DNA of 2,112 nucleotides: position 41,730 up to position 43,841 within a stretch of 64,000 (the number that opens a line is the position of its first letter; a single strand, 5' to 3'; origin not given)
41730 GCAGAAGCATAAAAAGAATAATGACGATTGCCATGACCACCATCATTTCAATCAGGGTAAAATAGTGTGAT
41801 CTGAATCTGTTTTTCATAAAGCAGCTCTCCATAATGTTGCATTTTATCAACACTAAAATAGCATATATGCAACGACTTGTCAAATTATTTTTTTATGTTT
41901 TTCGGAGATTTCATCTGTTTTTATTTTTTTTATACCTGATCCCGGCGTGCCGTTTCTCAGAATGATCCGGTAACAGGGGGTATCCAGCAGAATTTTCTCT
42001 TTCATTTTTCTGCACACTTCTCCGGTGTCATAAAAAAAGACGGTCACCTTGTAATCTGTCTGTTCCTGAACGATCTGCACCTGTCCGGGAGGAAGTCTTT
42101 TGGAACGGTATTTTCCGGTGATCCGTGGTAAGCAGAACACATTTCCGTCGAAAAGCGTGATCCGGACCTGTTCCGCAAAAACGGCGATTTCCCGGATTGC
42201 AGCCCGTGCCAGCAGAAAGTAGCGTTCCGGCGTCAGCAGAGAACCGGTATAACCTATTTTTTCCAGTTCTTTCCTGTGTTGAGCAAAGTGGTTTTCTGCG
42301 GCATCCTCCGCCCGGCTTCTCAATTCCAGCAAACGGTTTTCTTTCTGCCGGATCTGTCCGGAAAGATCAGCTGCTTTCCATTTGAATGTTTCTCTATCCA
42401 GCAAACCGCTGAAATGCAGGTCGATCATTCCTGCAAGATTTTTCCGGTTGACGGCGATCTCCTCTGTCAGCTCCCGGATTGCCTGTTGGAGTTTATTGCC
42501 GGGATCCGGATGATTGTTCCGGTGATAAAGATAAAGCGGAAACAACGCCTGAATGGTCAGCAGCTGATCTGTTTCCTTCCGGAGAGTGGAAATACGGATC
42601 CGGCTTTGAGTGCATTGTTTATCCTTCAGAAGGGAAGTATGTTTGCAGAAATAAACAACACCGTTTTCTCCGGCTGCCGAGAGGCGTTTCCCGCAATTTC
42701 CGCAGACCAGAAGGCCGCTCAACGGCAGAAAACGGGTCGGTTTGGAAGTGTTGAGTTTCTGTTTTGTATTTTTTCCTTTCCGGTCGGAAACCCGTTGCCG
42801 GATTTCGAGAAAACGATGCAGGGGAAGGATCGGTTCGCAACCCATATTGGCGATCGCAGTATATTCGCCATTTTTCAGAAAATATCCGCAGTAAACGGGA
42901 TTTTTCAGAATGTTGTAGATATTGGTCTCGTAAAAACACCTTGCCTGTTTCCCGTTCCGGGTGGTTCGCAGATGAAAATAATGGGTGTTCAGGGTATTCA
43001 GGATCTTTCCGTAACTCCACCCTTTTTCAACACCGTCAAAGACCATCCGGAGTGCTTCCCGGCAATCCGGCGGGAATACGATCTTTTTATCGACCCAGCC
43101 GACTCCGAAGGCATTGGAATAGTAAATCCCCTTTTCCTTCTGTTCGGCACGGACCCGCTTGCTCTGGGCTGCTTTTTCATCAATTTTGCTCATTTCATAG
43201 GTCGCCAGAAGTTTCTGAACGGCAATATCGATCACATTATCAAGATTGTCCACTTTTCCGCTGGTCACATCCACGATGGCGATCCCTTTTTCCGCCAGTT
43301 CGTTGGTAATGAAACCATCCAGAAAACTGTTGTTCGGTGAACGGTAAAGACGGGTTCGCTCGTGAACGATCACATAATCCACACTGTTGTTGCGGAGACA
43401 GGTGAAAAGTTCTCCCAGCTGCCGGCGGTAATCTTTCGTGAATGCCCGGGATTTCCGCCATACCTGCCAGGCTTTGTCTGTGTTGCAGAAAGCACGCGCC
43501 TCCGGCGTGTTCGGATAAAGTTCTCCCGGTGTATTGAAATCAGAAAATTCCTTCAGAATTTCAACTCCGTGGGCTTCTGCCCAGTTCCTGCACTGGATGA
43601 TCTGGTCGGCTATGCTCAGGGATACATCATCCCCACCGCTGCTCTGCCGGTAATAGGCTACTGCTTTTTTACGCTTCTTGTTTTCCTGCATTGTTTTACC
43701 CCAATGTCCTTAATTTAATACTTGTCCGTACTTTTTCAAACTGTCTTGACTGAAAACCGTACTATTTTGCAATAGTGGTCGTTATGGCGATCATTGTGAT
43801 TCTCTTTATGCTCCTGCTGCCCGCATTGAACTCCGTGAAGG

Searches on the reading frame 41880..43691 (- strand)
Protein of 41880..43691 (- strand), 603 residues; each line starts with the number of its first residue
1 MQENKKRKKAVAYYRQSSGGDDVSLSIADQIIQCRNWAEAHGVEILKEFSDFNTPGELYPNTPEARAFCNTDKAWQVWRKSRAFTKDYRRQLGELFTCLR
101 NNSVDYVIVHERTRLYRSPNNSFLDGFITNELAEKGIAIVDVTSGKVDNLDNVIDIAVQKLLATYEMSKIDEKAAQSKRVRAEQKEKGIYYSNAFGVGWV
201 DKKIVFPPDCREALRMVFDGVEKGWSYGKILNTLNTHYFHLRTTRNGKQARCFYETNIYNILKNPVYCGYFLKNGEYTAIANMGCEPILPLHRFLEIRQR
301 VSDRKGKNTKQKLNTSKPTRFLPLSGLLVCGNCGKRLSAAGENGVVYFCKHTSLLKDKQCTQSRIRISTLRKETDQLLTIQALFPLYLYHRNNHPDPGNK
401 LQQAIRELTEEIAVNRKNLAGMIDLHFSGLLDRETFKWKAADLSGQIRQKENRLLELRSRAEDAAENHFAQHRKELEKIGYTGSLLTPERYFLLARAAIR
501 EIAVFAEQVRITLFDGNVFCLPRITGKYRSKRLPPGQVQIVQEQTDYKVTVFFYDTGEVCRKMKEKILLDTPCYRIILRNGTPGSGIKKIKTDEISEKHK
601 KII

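Call 8: search_protein_families(library=pfam, proteins=[window:41880-43691:-], max_evalue=0.01)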
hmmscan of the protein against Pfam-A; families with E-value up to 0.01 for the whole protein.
window:41880-43691:- (603 aa): 3 families
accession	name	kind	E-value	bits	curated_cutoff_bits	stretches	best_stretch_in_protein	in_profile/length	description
PF00239.26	Resolvase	-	2.1e-13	51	23.3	2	83-184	44-142/145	Resolvase, N terminal domain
PF07508.19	Recombinase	-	2.3e-12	47.5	21.1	1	212-304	5-102/102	Recombinase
PF13408.12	Zn_ribbon_recom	-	1.1e-06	29.4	25.3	1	323-370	1-49/58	Recombinase zinc beta ribbon domain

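Call 9: search_protein_families(library=ncbifam, proteins=[window:41880-43691:-], max_evalue=0.01)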
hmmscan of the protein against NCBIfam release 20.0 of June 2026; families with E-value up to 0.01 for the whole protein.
window:41880-43691:- (603 aa): 3 families
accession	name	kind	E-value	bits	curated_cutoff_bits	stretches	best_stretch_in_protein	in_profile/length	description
NF041201.1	recomb_XisF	equivalog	8.4e-18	64.5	375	1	85-382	42-357/465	fdxN element excision recombinase XisF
NF047343.1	SCCmet_CcrB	equivalog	7.9e-07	28.1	900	1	89-340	61-312/542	cassette chromosome recombinase CcrB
NF033518.0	transpos_IS607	equivalog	0.0027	17.3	110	0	86-119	101-134/187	IS607 family transposase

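Call 10: find_encoding_contigs(protein=window:41880-43691:-, flank=10000, max_places=10)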
Protein window:41880-43691:- (603 aa): 21 contigs read that carry it; 2 places shown.
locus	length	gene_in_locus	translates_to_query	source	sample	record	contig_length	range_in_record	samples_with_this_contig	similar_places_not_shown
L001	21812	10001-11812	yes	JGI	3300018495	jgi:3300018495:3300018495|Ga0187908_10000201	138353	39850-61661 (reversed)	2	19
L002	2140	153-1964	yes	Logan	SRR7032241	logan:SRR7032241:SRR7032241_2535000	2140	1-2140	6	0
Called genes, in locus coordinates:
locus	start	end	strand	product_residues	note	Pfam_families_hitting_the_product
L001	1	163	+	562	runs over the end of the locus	PF00749:tRNA-synt_1c, PF03950:tRNA-synt_1c_C, PF20974:tRNA-synt_1c_C2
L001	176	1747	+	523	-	PF02065:Melibiase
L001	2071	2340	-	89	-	PF01541:GIY-YIG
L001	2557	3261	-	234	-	PF01479:S4, PF00849:PseudoU_synth_2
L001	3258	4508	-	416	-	PF07690:MFS_1, PF13347:MFS_2 (faint)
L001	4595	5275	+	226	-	PF00730:HhH-GPD, PF00633:HHH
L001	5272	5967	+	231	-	PF04028:DUF374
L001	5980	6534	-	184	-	-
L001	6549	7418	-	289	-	PF10672:Methyltrans_SAM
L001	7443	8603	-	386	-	PF07969:Amidohydro_3 (faint), PF01979:Amidohydro_1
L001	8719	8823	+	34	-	-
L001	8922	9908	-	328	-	-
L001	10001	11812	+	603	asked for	PF00239:Resolvase (weak), PF07508:Recombinase, PF13408:Zn_ribbon_recom (weak)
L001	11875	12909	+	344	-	-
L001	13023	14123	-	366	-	PF01702:TGT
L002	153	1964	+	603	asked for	PF00239:Resolvase (weak), PF07508:Recombinase, PF13408:Zn_ribbon_recom (weak)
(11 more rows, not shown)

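Call 24: find_related_loci(query=A1, collection=metagenome_contigs, flank=6000)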
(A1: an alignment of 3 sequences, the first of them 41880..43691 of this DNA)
Query A1 (603 aa) in metagenome_contigs; peptide patterns used: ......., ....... (x = any residue, [..] = any of these).
252 stretches matched a pattern, but none encodes a relative of the query by tblastn (E <= 1e-3).

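Call 25: find_related_loci(query=A1, collection=genome_contigs, flank=6000)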
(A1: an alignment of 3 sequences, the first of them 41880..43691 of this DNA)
Query A1 (603 aa) in genome_contigs; peptide patterns used: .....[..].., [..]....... (x = any residue, [..] = any of these).
209 stretches matched a pattern; 1 encode a relative of the query (tblastn E <= 1e-3); 1 distinct loci.
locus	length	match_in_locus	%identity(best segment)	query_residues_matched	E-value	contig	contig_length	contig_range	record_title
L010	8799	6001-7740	77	1-579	0e+0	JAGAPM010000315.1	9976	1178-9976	MAG: Lentisphaeria bacterium isolate RGIG8655 Water_deer_Cecum.Co__c1369418, whole genome shotgun sequence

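Call 28: find_homologous_proteins(query=window:41880-43691:-, max_evalue=1e-20)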
Query window:41880-43691:- (603 aa): 14 proteins with E <= 1e-20 among 8000 candidates.
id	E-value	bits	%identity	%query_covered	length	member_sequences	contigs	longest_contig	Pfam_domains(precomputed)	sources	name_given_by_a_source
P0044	0.0e+0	1384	100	100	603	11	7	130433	PF07508.20,PF00239.27,PF13408.13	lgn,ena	-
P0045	0.0e+0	1024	77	96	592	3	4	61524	PF07508.20,PF00239.27,PF13408.13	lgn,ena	-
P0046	0.0e+0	1015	77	96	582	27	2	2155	PF07508.20,PF00239.27,PF13408.13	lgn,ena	-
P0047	1.2e-234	798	62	96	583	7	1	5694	PF07508.20,PF00239.27,PF13408.13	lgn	-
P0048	4.4e-228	777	60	96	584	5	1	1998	PF07508.20,PF00239.27,PF13408.13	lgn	-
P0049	1.6e-176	606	49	96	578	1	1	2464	PF07508.20,PF00239.27,PF13408.13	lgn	-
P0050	2.2e-152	527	46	95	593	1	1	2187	PF07508.20,PF00239.27,PF13408.13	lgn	-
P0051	5.5e-149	516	43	96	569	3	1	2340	PF07508.20,PF00239.27,PF13408.13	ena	-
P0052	6.7e-107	377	38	91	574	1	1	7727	PF07508.20,PF00239.27,PF13408.13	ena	-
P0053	1.9e-106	375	38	91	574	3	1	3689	PF07508.20,PF00239.27,PF13408.13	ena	-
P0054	5.7e-105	370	39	95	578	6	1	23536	PF07508.20,PF00239.27,PF13408.13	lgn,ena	-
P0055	3.7e-104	367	37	95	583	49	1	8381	PF07508.20,PF00239.27,PF13408.13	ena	-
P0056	8.6e-100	353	38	95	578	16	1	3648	PF07508.20,PF00239.27,PF13408.13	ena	-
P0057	1.4e-90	323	33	95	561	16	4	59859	PF07508.20,PF00239.27,PF13408.13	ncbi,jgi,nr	ncbi:MAG: recombinase family protein [Lentisphaerae bacterium]|nr:recombinase family protein [Lentis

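Call 30: find_encoding_contigs(protein=P0047, flank=6000, max_places=6)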
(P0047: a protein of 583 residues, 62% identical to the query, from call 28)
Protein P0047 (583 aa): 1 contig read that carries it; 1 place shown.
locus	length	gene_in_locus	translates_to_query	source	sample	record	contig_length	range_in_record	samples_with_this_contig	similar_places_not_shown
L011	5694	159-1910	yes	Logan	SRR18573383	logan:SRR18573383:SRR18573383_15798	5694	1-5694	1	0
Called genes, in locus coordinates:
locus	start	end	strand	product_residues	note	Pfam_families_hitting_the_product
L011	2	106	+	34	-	?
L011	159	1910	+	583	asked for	PF00239:Resolvase (faint), PF07508:Recombinase, PF13408:Zn_ribbon_recom (faint)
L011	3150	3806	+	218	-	-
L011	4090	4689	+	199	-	-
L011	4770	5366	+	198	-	-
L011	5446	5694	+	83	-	?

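Call 31: find_encoding_contigs(protein=P0054, flank=6000, max_places=6)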
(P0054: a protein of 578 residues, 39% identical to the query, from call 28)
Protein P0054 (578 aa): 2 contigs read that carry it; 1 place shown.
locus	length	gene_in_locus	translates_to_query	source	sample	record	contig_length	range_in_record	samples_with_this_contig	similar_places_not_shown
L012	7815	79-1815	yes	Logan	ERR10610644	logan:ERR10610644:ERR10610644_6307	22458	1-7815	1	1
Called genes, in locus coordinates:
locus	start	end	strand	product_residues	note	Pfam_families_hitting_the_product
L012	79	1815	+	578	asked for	PF00239:Resolvase (faint), PF07508:Recombinase, PF13408:Zn_ribbon_recom (weak)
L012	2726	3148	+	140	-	-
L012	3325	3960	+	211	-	-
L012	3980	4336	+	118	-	-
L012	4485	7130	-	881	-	PF08281:Sigma70_r4_2 (faint), PF00270:DEAD (faint)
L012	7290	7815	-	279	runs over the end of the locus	PF02086:MethyltransfD12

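Call 32: find_encoding_contigs(protein=P0055, flank=6000, max_places=6)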
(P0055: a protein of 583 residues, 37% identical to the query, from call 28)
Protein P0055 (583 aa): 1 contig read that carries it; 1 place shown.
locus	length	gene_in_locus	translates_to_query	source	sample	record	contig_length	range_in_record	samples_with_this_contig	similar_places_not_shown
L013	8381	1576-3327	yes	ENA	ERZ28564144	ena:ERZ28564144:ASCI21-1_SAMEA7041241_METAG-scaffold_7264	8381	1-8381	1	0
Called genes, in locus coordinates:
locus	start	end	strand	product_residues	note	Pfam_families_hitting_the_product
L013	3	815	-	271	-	?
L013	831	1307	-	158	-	-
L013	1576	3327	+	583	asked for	PF00239:Resolvase (weak), PF07508:Recombinase, PF13408:Zn_ribbon_recom (weak)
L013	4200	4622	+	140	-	-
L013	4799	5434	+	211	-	-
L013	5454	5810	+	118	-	-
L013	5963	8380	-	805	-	?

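Call 33: find_encoding_contigs(protein=P0057, flank=6000, max_places=6)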
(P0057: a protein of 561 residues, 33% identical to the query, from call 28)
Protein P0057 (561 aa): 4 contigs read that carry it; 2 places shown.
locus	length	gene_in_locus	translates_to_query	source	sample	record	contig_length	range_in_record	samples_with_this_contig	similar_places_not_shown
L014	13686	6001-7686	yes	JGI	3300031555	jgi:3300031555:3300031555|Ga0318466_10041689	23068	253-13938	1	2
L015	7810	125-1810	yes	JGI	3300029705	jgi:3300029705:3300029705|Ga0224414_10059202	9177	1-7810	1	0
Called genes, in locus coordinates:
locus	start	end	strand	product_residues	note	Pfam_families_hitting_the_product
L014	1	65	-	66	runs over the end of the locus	-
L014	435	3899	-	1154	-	-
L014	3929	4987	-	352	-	PF00392:GntR (weak), PF13377:Peripla_BP_3 (weak)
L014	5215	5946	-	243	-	PF07596:SBP_bac_10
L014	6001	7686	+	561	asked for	PF00239:Resolvase (weak), PF07508:Recombinase, PF13408:Zn_ribbon_recom (weak)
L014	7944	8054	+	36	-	-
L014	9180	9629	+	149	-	-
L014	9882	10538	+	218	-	-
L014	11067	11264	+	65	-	-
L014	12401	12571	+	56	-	-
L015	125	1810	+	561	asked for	PF00239:Resolvase (weak), PF07508:Recombinase, PF13408:Zn_ribbon_recom (weak)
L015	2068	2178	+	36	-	-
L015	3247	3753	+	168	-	-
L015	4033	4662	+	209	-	-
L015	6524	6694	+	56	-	-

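Call 48: search_solved_structures(query=window:41880-43691:-, max_evalue=0.001, show_alignments=1)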
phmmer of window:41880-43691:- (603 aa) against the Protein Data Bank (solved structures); distinct sequences matched with E-value up to 0.001: 0.

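Call 51: search_protein_families(library=phrogs, proteins=[L012:2726-3148:+, L012:3325-3960:+, L012:3980-4336:+, L012:4485-7130:-, L014:9180-9629:+, L014:9882-10538:+, L013:831-1307:-], max_evalue=0.001)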
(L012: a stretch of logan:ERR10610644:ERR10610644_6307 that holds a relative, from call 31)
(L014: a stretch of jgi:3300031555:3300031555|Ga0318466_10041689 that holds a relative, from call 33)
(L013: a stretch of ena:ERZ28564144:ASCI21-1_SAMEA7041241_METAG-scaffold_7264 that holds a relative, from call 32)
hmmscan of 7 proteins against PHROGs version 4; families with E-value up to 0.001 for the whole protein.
L012:2726-3148:+ (140 aa): 0 families

L012:3325-3960:+ (211 aa): 0 families

L012:3980-4336:+ (118 aa): 0 families

L012:4485-7130:- (881 aa): 0 families

L014:9180-9629:+ (149 aa): 0 families

L014:9882-10538:+ (218 aa): 0 families

L013:831-1307:- (158 aa): 0 families

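Call 52: search_solved_structures(query=A2, max_evalue=0.01, show_alignments=0)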
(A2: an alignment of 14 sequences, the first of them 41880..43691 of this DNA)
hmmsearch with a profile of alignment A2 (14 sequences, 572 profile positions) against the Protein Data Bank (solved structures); distinct sequences matched with E-value up to 0.01: 3.
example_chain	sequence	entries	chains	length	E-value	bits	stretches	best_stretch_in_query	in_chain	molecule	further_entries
9dxh_A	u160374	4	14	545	4.1e-07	32.5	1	102-498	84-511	Resolvase homolog YokA | Site-specific recombinase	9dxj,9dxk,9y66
9dxd_A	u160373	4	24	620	5.4e-07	32.1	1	102-498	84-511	Resolvase homolog YokA,SPbeta prophage-derived uncharacterized protein YotN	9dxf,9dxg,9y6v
3bvp_A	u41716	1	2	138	0.0042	19.3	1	6-110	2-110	TP901-1 Integrase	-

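Call 66: predict_structure(alignment_id=A2)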
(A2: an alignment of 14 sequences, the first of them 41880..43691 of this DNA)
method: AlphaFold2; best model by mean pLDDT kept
length: 603 residues; sequences in the alignment: 14
mean_pLDDT: 72.8   pTM: 0.38
mean pLDDT of the five models: 72.8, 72.4, 72.4, 68.9, 68.9
residues with pLDDT >= 90: 80; 70-90: 297; 50-70: 153; < 50: 73
segments of 3 or more residues with pLDDT < 50: 1-4, 20-22, 81-84, 118-121, 306-319, 369-372, 395-398, 465-471, 480-482, 582-603
pLDDT, mean of each block of 10 residues (from residue 1): 62 74 69 91 91 65 66 56 57 86 88 59 63 83 81 61 55 61 78 84 90 94 81 85 71 77 91 82 91 86 55 40 78 81 68 61 66 66 82 51 79 89 83 82 85 77 51 52 64 82 90 92 74 78 65 68 77 83 38 39 42
secondary structure, 60 per line:
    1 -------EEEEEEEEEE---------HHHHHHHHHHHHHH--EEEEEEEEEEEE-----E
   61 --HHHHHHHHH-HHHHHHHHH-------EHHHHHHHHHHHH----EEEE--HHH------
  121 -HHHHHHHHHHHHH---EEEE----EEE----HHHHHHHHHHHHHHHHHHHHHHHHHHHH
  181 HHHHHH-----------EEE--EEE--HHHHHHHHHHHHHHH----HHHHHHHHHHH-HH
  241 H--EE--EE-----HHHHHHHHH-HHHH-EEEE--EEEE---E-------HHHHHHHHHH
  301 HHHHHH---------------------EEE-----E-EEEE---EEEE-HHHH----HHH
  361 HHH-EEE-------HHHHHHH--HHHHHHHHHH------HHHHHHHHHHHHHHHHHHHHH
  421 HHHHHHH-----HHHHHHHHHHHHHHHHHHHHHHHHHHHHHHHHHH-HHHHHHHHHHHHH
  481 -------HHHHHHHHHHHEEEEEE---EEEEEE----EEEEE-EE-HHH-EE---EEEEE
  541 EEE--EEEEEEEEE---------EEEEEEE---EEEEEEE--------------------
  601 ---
elements in order: E8-17 H27-40 E43-54 H63-71 H73-81 H90-101 E106-109 H122-134 E138-141 E146-148 H153-186 E198-200 E203-205 H208-222 H227-237 H255-263 H265-268 E270-273 E276-279 H291-306 E328-330 E338-341 E345-348 H350-353 H358-363 E365-367 H375-381 H384-393 H400-427 H433-466 H468-480 H488-498 E499-504 E508-513 E518-522 E536-543 E546-554 E564-570 E574-580

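Call 68: search_protein_families(library=pfam, proteins=[L014:5215-5946:-], max_evalue=10)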
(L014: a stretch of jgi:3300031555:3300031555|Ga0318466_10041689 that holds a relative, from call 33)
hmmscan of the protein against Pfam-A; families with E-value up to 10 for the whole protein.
L014:5215-5946:- (243 aa): 1 family
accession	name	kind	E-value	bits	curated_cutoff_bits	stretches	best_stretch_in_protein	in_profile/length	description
PF07596.16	SBP_bac_10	-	3e-13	50.9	23.3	1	32-141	2-114/268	Protein of unknown function (DUF1559)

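Call 70: fold_search(model_id=the predicted structure, library=pdb)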
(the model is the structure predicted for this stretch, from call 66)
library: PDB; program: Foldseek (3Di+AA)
matches with E <= 10: 684; with E <= 0.001: 31
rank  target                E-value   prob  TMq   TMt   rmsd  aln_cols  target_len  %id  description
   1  9dxh_A                6.1e-18  1.00  0.36  0.40  18.6       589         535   17  attPmm and attBmm bound serine integrase complex in the pre-rotation state (released 2026-01-21)
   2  9dxd_A                3.1e-17  1.00  0.35  0.38  32.6       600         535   17  attLmm bound serine integrase and RDF complex in the pre-rotation state (released 2026-01-21)
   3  9y66_A                5.2e-17  1.00  0.31  0.34  18.3       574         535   18  attLsym bound serine integrase complex in the dimeric state (released 2026-02-04)
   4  9dxf_A                1.6e-16  1.00  0.35  0.39  32.0       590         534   16  attLmm bound serine integrase and RDF complex in the post-rotation state (released 2026-01-21)
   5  9rah_A                5.3e-16  1.00  0.20  0.21  37.4       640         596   15  Autoinhibited PhiC31 integrase-attL complex (released 2026-02-11)
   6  9y66_C                2.8e-15  1.00  0.29  0.31  31.9       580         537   18  attLsym bound serine integrase complex in the dimeric state (released 2026-02-04)
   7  9rah_B                2.0e-14  1.00  0.22  0.23  23.0       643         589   16  Autoinhibited PhiC31 integrase-attL complex (released 2026-02-11)
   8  9iu2_A                2.5e-14  1.00  0.29  0.34  22.6       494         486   15  Cryo-EM structure of the large serine recombinase Bxb1 in complex with attP and attB (GT/TT CDN) in the pre-strand exc (released 2026-03-04)
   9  4kis_A                2.8e-11  1.00  0.19  0.33  15.9       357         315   19  Crystal Structure of a LSR-DNA Complex (released 2013-07-10)
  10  4kis_B                1.4e-10  1.00  0.19  0.34  24.0       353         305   19  Crystal Structure of a LSR-DNA Complex (released 2013-07-10)
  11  4kis_C                2.2e-10  1.00  0.19  0.34  16.5       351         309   17  Crystal Structure of a LSR-DNA Complex (released 2013-07-10)
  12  4bqq_A                2.5e-09  1.00  0.18  0.31  19.3       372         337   15  Protein crystal structure of the N-terminal and recombinase domains of the Streptomyces temperate phage serine recombi (released 2013-06-12)
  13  9rad_A                8.1e-09  1.00  0.21  0.27  20.9       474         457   14  PhiC31 integrase-attL complex: B-bound subregion (released 2026-02-11)
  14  4kis_D                3.9e-08  1.00  0.19  0.37  18.1       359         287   17  Crystal Structure of a LSR-DNA Complex (released 2013-07-10)
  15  9ibl_A                7.3e-08  1.00  0.21  0.26  24.8       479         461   13  PhiC31 integrative synapse: attB x attP with an S12A integrase variant (released 2026-02-11)
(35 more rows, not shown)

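Call 76: find_related_loci(query=A2, collection=viral_contigs, flank=6000)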
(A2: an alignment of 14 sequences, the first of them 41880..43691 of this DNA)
Query A2 (603 aa) in viral_contigs; peptide patterns used: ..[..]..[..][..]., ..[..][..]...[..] (x = any residue, [..] = any of these).
90 stretches matched a pattern; 7 encode a relative of the query (tblastn E <= 1e-3); 7 distinct loci.
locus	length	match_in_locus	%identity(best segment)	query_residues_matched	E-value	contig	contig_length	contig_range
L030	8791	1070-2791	30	6-589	3e-59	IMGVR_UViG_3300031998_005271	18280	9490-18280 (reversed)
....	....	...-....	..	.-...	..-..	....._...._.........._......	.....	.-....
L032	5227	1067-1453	27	214-350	2e-6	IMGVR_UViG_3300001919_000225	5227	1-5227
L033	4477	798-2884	29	203-338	4e-6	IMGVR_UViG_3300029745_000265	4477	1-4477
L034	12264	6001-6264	26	286-382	9e-6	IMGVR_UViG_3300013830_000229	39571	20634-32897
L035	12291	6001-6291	28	258-337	2e-5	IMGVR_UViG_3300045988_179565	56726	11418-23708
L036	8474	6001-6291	28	258-337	2e-5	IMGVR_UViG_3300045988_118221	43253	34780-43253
